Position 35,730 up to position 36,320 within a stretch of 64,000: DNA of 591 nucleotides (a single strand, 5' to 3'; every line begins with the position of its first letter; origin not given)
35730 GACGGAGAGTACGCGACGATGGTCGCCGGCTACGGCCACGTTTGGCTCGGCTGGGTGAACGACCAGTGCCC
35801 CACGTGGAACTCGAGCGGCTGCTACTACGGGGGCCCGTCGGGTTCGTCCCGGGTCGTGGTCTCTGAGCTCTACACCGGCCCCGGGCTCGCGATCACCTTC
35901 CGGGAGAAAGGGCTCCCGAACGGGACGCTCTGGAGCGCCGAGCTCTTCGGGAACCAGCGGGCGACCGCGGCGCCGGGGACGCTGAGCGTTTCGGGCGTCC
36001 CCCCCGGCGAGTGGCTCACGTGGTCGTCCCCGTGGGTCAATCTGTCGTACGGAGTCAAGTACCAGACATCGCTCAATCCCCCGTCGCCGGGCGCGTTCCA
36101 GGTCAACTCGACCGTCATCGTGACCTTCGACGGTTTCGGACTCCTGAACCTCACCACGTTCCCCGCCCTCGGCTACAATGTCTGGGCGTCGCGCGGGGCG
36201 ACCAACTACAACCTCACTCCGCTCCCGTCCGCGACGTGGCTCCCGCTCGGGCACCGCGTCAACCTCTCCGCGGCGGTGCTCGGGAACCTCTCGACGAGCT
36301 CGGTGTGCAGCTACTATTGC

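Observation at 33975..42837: Two tandem ~1500-aa paralogous surface proteins: Asp-box propeller plus alternating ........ and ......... modules, Tyr/Cys-rich inserts, C-terminal TM anchors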

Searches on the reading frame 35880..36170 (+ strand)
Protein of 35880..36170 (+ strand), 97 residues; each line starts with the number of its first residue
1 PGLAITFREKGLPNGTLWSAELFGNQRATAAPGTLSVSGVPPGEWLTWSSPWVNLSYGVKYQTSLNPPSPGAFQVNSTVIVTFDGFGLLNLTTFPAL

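Call 47: search_protein_families(library=pfam, proteins=[window:35880-36170:+], max_evalue=10)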
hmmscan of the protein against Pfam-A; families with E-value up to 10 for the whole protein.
window:35880-36170:+ (97 aa): 0 families

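Call 55: find_homologous_proteins(query=A3, max_evalue=0.001)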
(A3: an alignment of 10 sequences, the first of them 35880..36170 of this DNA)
Query A3 (10 sequences): 1400 candidates shared short words with the query, none scored E <= 0.001.
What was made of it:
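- Tried and rejected: The word-indexed search with the 10-module GLP profile found nothing at E <= 0.001 (call 55).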

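Call 63: search_protein_representatives(alignment_id=A3)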
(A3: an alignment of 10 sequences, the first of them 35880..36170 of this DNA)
Query: 10 sequences, 93 profile positions. Proteins with E-value up to 0.001 (for the whole library): 5029; up to 1e-10: 2850; up to 1e-30: 623. The best 150 are listed.
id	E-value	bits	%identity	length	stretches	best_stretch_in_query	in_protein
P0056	5.7e-264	869.9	-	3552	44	2-82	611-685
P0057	1.2e-134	455.3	-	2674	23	2-85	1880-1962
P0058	2.5e-127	431.8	-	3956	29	6-87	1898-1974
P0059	1.6e-124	422.8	-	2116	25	3-71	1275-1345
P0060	2.6e-122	415.8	-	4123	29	4-78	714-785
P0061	1.0e-116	397.8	-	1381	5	2-92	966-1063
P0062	3.3e-116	396.2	-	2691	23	2-54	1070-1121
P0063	3.1e-113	386.7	-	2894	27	3-83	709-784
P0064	3.9e-113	386.4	-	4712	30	5-83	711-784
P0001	8.6e-110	375.7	-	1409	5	3-93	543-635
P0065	1.0e-97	337.0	-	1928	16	3-83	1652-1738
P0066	1.2e-97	336.7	-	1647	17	2-50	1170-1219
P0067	7.7e-93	321.3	-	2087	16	2-53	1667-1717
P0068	2.3e-91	316.6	-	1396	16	3-82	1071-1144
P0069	6.4e-91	315.2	-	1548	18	2-85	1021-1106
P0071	1.0e-86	301.7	-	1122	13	2-49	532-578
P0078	9.2e-76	266.6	-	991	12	2-72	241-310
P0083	8.1e-72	253.9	-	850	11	2-83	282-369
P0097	2.3e-64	230.1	-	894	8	3-82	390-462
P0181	1.4e-50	185.9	-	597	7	3-81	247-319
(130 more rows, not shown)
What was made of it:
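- Tried and rejected: The exhaustive HMMER search was needed (call 63).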

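Call 64: search_protein_families(library=pfam, proteins=[P0056, P0059, P0068, P0071, P0083, P0181], max_evalue=0.001)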
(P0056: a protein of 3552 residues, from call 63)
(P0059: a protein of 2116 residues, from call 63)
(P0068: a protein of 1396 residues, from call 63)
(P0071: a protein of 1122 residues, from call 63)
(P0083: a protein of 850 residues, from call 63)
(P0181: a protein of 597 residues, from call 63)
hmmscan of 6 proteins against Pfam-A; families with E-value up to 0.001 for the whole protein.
P0056 (3552 aa): 4 families
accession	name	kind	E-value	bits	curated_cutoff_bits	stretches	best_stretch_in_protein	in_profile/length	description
PF06742.16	DUF1214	-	8.9e-20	71.7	25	0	2571-2602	14-46/112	Protein of unknown function (DUF1214)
PF17893.6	Cas9_b_hairpin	-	1.8e-17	63.2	25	0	2175-2218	34-78/90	CRISPR-associated endonuclease Cas9 beta-hairpin domain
PF00127.26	Copper-bind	-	2.4e-11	44.3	21.2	0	1687-1750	20-82/99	Copper binding proteins, plastocyanin/azurin family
PF21653.3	pulA_all-beta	-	2.2e-06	27.6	26.7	0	3141-3154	46-59/60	Pullulanase, all-beta domain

P0059 (2116 aa): 2 families
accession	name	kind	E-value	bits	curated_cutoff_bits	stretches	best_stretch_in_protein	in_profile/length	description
PF03337.18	Pox_F12L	-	1.1e-06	27.6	25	0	205-248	276-319/648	Poxvirus F12L protein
PF21653.3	pulA_all-beta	-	0.00026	20.9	26.7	0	791-806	43-58/60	Pullulanase, all-beta domain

P0068 (1396 aa): 1 family
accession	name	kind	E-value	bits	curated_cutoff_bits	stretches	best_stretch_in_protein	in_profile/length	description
PF23157.1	DUF7055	-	5.3e-06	26.5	27.6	0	1044-1067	27-50/66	Domain of unknown function (DUF7055)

P0071 (1122 aa): 1 family
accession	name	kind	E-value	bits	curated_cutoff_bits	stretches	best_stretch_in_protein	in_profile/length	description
PF06742.16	DUF1214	-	2.1e-08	35.1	25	0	1008-1031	19-42/112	Protein of unknown function (DUF1214)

P0083 (850 aa): 3 families
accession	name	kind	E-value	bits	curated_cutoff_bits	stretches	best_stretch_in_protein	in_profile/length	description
PF23157.1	DUF7055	-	2e-06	27.9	27.6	0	185-210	30-55/66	Domain of unknown function (DUF7055)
PF13547.12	GTA_TIM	-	5.1e-05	23.2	27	0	246-294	172-218/299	GTA TIM-barrel-like domain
PF18140.6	PCC_BT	-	0.00047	20.8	23.5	0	551-597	58-101/126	Propionyl-coenzyme A carboxylase BT domain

P0181 (597 aa): 0 families

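Call 65: list_cluster_members(proteins=[P0056, P0057, P0059, P0066, P0068, P0071, P0078, P0083, P0097, P0181])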
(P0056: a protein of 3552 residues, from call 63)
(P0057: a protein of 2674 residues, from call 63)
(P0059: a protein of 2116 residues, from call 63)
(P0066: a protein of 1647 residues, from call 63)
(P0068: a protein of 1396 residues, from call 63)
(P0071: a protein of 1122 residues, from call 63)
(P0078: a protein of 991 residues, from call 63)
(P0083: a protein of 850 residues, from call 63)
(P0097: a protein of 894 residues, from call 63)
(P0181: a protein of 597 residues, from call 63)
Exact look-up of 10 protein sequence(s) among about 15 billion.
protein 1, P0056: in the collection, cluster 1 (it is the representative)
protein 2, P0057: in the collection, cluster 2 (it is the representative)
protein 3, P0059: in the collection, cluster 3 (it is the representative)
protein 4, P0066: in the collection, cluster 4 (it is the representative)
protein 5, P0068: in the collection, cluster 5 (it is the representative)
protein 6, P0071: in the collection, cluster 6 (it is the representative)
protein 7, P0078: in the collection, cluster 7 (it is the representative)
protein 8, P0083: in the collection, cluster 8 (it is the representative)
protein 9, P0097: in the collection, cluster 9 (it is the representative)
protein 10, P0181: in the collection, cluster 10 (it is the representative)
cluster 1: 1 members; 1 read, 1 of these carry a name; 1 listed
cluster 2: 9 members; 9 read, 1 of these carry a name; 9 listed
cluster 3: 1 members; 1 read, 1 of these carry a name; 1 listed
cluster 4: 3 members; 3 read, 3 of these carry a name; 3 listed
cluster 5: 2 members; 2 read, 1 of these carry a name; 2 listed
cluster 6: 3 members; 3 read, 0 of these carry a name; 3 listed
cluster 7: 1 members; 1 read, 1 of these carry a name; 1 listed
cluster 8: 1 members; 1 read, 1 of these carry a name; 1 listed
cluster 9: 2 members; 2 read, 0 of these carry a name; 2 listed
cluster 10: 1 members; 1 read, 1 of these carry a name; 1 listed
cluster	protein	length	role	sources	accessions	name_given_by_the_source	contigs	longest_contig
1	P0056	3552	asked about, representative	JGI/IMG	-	hypothetical protein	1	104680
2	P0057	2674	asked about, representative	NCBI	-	-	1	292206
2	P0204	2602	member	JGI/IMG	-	hypothetical protein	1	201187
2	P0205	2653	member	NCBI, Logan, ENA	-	-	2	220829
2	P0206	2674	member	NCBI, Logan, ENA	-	-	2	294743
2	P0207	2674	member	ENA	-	-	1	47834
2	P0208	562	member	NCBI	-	-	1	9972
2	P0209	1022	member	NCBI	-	-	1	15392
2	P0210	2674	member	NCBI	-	-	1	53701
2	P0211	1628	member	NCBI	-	-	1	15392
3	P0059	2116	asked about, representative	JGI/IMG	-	hypothetical protein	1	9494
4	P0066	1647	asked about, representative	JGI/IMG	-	hypothetical protein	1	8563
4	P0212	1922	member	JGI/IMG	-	hypothetical protein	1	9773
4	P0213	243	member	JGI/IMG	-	hypothetical protein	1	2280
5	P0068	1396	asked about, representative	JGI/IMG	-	hypothetical protein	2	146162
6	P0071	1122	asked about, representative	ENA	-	-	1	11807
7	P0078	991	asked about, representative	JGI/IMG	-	hypothetical protein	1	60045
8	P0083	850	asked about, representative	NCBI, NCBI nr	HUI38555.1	MAG TPA: hypothetical protein VLY85_02880, partial [Thermoplasmata archaeon] | hypothetical protein [Thermoplasmata archaeon]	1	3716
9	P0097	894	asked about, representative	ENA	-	-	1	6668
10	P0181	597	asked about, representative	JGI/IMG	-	hypothetical protein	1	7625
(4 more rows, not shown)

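Call 66: search_solved_structures(query=A3, max_evalue=10, show_alignments=2)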
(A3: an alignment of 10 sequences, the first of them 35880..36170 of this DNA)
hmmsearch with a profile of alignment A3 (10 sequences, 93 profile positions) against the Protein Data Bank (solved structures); distinct sequences matched with E-value up to 10: 10.
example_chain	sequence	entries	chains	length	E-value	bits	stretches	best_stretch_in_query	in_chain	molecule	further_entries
30ji_A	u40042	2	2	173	0.19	15.5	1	15-50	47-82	Protein Aster-C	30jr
7azn_A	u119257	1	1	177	0.2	15.5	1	15-50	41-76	Protein Aster-C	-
2xua_A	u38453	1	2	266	0.27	15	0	15-55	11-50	3-OXOADIPATE ENOL-LACTONASE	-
8axw_A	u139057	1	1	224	0.27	15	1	15-49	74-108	Protein Aster-C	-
5dxl_A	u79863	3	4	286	0.43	14.4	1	7-33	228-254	trehalose-6-phosphate phosphatase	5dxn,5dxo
5mhe_L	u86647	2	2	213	0.78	13.5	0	35-79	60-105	Fab-fragment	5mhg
9lue_D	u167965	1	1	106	0.96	13.2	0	22-74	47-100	NiV S1E2 Fab Light Chain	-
8a16_A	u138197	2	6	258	1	13.1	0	6-32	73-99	Receptor-type tyrosine-protein phosphatase mu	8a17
2yyb_A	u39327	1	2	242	1.4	12.7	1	7-45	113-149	Hypothetical protein TTHA1606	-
2edd_A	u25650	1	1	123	4.6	11.1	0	2-29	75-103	Netrin receptor DCC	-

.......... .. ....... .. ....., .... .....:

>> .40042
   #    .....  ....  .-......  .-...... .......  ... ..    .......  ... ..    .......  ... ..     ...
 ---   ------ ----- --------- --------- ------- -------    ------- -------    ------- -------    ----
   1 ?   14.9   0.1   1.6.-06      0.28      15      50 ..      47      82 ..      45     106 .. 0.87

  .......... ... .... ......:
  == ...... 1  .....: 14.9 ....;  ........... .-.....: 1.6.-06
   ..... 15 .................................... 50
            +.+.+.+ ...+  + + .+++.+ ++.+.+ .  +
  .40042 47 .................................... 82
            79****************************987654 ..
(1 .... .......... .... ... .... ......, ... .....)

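Call 79: search_protein_families(library=pfam, alignment_id=A5, max_evalue=0.00001)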
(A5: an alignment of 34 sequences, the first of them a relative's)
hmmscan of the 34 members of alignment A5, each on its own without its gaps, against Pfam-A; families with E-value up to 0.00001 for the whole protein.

A. member 1, P0078 (991 aa): 0 families

B. families by the number of members that match (of 34 scanned): 9 families
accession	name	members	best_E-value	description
PF18998.6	Flg_new_2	5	5.8e-24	Divergent InlB B-repeat domain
PF06742.16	DUF1214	3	1.2e-07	Protein of unknown function (DUF1214)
PF23157.1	DUF7055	2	2e-06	Domain of unknown function (DUF7055)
PF04185.19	Phosphoesterase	1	2.5e-20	Phosphoesterase family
PF20585.4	Pectate_lyase_5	1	1.1e-10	Putative pectate lyase-like adhesive domain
PF07495.19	Y_Y_Y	1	1.5e-08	Y_Y_Y domain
PF22352.2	K319L-like_PKD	1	3.8e-08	K319L-like, PKD domain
PF22067.2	Cep192_D3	1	1.1e-07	Cep192 domain 3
PF16537.11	T2SSB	1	6.1e-06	Type II secretion system protein B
